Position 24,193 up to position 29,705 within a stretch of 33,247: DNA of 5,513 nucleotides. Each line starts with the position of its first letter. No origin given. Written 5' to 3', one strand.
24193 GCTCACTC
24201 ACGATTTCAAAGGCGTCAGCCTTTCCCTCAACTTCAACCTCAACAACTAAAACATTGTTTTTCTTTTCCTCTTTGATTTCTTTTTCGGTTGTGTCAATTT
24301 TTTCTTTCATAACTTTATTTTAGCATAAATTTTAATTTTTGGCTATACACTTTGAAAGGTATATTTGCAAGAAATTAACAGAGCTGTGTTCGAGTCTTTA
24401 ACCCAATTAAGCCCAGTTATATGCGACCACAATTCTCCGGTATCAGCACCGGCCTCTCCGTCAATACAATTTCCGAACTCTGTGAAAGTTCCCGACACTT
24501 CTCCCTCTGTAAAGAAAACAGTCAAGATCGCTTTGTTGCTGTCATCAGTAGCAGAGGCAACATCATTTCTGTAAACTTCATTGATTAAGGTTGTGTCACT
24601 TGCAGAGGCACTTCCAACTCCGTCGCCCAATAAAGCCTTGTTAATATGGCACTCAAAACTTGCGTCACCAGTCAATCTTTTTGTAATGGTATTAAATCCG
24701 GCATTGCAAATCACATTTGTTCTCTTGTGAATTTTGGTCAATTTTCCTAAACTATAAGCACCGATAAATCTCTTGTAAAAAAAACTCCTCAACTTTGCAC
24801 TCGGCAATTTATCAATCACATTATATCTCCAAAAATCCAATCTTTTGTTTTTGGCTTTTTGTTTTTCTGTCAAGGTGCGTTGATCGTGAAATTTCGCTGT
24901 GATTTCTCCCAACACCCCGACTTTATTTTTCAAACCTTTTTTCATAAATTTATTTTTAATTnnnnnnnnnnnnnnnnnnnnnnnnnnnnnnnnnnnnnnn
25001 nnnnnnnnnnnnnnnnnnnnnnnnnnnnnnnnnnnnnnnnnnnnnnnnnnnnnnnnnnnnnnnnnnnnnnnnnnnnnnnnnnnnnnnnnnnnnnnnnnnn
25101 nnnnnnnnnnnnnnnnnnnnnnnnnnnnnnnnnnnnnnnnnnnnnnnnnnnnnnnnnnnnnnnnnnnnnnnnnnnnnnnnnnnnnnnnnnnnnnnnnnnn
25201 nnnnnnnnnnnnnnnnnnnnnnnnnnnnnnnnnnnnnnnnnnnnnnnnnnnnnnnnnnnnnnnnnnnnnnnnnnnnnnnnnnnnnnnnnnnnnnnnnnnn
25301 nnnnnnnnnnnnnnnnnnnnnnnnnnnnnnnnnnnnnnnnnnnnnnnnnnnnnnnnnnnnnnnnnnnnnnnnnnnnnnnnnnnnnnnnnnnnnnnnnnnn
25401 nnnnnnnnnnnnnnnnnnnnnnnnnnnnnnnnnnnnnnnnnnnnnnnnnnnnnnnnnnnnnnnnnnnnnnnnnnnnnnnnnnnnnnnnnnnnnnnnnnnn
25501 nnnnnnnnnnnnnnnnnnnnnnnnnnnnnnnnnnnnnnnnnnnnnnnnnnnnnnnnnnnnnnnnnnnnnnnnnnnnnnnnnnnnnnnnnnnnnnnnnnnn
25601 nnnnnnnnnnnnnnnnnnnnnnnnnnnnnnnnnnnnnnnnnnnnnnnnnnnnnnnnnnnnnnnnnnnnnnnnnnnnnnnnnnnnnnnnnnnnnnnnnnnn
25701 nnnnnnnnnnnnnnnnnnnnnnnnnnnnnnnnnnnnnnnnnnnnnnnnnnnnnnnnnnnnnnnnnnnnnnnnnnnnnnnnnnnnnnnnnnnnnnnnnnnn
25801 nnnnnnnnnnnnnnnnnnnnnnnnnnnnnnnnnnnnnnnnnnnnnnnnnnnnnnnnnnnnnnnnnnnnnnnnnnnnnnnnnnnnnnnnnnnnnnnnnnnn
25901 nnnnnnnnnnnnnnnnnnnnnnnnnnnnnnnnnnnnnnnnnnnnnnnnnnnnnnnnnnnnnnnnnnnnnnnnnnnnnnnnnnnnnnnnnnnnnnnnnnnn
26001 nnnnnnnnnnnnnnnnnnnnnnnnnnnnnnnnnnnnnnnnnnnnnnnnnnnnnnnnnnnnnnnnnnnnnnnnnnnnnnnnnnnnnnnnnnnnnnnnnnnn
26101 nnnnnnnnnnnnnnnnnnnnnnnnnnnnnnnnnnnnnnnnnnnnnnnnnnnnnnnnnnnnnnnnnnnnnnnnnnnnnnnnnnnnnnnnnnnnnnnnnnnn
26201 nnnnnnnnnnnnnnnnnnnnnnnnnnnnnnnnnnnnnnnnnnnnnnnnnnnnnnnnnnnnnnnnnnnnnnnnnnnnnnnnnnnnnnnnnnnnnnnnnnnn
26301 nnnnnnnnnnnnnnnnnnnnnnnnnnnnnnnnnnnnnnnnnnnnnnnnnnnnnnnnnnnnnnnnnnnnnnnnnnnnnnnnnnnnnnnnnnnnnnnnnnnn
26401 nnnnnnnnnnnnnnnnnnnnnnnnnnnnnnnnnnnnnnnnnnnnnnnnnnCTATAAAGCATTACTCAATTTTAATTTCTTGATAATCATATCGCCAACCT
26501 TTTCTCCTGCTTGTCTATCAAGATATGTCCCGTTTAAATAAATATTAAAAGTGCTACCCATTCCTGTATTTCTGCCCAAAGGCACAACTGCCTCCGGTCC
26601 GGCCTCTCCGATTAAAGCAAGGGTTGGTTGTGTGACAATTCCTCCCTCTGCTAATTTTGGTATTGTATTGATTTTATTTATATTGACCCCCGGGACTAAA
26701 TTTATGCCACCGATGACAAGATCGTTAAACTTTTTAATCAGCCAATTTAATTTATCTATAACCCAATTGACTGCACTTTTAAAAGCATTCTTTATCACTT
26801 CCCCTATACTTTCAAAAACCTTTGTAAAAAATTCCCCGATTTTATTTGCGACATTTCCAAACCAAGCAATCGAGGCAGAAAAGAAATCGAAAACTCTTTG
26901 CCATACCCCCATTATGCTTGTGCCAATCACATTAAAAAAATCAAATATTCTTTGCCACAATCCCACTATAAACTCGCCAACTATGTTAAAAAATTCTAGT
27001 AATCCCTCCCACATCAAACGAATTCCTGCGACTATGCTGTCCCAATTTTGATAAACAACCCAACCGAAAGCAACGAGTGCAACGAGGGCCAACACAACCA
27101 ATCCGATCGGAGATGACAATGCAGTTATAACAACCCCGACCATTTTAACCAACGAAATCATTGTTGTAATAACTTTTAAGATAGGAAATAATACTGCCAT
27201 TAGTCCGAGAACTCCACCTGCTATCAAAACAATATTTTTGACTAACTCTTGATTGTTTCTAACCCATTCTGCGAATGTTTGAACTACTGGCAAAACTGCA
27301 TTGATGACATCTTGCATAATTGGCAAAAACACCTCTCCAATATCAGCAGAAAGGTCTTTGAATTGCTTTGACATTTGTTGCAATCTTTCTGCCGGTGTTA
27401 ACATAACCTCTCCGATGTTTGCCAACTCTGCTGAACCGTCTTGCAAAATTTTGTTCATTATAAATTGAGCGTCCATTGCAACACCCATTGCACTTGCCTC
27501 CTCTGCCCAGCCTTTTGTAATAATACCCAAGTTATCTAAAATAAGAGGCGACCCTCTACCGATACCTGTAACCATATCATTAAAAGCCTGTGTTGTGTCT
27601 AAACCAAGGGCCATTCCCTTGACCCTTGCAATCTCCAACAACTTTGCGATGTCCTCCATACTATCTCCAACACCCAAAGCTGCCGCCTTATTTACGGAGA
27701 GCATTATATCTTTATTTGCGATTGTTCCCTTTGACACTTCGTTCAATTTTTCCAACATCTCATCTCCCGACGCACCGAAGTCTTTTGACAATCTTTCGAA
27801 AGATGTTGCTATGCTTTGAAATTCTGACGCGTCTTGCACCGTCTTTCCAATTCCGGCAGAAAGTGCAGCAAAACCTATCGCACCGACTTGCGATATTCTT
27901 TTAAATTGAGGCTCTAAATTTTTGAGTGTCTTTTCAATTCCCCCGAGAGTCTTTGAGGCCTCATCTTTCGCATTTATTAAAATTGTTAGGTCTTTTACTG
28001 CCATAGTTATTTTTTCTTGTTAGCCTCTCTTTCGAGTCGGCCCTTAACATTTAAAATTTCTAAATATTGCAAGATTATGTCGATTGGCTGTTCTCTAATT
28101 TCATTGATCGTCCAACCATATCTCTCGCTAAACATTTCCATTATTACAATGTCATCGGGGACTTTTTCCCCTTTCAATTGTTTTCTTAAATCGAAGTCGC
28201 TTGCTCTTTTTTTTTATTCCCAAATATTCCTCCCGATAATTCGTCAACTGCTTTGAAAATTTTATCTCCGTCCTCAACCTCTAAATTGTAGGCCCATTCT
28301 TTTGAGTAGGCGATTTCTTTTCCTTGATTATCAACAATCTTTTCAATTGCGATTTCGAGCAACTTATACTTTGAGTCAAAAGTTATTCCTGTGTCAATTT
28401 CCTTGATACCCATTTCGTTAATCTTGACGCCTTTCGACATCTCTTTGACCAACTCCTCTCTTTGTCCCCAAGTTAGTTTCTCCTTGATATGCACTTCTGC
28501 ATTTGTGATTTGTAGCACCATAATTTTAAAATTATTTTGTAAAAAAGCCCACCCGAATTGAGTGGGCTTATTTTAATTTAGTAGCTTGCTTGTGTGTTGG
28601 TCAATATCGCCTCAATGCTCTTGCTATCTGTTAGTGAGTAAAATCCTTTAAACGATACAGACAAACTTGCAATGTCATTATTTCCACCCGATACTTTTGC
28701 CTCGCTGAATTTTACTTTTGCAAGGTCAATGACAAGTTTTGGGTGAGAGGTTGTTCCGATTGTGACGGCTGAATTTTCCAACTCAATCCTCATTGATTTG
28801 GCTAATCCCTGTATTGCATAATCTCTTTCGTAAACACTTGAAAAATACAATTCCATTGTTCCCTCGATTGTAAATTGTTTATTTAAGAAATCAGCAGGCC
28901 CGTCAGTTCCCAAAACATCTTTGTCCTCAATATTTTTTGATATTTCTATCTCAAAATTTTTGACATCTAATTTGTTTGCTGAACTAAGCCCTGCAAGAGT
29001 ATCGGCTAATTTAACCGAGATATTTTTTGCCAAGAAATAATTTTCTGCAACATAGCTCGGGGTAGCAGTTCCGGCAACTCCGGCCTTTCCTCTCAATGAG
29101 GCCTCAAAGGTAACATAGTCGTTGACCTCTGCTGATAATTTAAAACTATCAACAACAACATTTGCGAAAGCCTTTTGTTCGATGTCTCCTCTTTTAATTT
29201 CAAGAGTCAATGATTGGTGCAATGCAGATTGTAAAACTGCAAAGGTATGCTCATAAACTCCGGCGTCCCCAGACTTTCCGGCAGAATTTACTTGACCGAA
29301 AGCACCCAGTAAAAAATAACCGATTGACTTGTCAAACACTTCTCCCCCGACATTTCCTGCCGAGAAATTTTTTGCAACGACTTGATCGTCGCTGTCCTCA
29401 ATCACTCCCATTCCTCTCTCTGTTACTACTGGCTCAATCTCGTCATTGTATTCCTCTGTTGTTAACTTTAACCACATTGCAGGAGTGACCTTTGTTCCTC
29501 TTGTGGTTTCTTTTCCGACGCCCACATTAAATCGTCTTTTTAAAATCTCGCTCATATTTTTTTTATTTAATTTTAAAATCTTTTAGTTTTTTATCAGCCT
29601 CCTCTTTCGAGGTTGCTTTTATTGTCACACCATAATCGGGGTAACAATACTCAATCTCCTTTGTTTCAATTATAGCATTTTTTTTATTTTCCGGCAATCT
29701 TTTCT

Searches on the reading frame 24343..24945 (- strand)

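Call 5: search_protein_families(library=phrogs, proteins=[window:24343-24945:-], max_evalue=0.1)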
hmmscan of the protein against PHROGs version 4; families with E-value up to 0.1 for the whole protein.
window:24343-24945:- (200 aa): 3 families
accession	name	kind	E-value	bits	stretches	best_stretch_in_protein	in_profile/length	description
phrog_5417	-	unknown function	2.7e-07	31.6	1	74-194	30-153/156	-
phrog_5075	-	unknown function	5.3e-05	23.4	1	101-197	30-127/394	-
phrog_18500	-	unknown function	0.00019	22.7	1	106-198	88-184/187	-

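Call 81: search_protein_families(library=pfam, proteins=[window:24343-24945:-], max_evalue=0.01)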
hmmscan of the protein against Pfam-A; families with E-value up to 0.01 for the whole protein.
window:24343-24945:- (200 aa): 0 families

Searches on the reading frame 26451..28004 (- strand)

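Call 11: search_protein_families(library=phrogs, proteins=[window:26451-28004:-], max_evalue=0.001)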
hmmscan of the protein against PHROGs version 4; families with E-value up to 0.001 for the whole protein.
window:26451-28004:- (517 aa): 34 families (the best 25 are shown)
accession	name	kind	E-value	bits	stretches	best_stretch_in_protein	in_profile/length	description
phrog_1535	-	tail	3.5e-32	112.5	2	239-486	780-1095/1152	tail length tape measure protein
phrog_991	-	tail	2.1e-29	102.9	1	9-511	245-914/1966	tail length tape measure protein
phrog_28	-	tail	1.8e-28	100.7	1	15-507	285-757/1228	tail length tape measure protein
phrog_3981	-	tail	2.4e-24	87.4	1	13-477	15-505/584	tail length tape measure protein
phrog_4200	-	tail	1.8e-22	80.6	1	203-415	116-322/732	tail length tape measure protein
phrog_58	-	tail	2.4e-22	80.2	1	15-433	297-896/1544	tail length tape measure protein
phrog_1272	-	tail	3.7e-18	65.7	1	202-435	530-847/1606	tail length tape measure protein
phrog_34082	-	tail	1e-17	65.1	1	280-482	330-534/579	tail length tape measure protein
phrog_305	-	tail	9e-15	55.4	1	18-424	280-648/1001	tail length tape measure protein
phrog_17020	-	unknown function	1.9e-12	48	1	292-421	15-140/353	-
phrog_8462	-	tail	4.1e-11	43.3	1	208-436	225-462/672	tail length tape measure protein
phrog_8125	-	tail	4.3e-11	43.5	1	208-422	245-476/578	tail length tape measure protein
phrog_4070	-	tail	4.9e-11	42.5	2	323-469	294-444/989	tail length tape measure protein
phrog_11489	-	unknown function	7.6e-10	38.5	1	314-483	1044-1203/1717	-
phrog_17727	-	tail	8.7e-10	39.2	1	201-341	127-255/443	tail length tape measure protein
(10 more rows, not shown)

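Call 81: search_protein_families(library=pfam, proteins=[window:26451-28004:-], max_evalue=0.01)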
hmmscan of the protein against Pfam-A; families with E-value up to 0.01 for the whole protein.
window:26451-28004:- (517 aa): 0 families

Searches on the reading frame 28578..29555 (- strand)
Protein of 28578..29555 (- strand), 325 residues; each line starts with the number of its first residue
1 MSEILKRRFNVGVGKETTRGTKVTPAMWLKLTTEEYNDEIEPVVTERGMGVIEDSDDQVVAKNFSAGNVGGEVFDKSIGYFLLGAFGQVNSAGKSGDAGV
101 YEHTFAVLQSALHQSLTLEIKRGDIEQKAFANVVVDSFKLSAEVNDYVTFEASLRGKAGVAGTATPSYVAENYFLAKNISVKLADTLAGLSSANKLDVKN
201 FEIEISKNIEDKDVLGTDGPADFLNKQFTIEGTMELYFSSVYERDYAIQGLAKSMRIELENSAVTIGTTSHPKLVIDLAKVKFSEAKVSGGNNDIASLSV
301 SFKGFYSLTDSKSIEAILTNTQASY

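Call 11: search_protein_families(library=phrogs, proteins=[window:28578-29555:-], max_evalue=0.001)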
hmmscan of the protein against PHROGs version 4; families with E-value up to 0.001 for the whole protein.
window:28578-29555:- (325 aa): 1 family
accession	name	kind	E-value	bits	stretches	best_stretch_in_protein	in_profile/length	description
phrog_290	-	tail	2.8e-37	130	1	11-324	21-335/411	minor tail protein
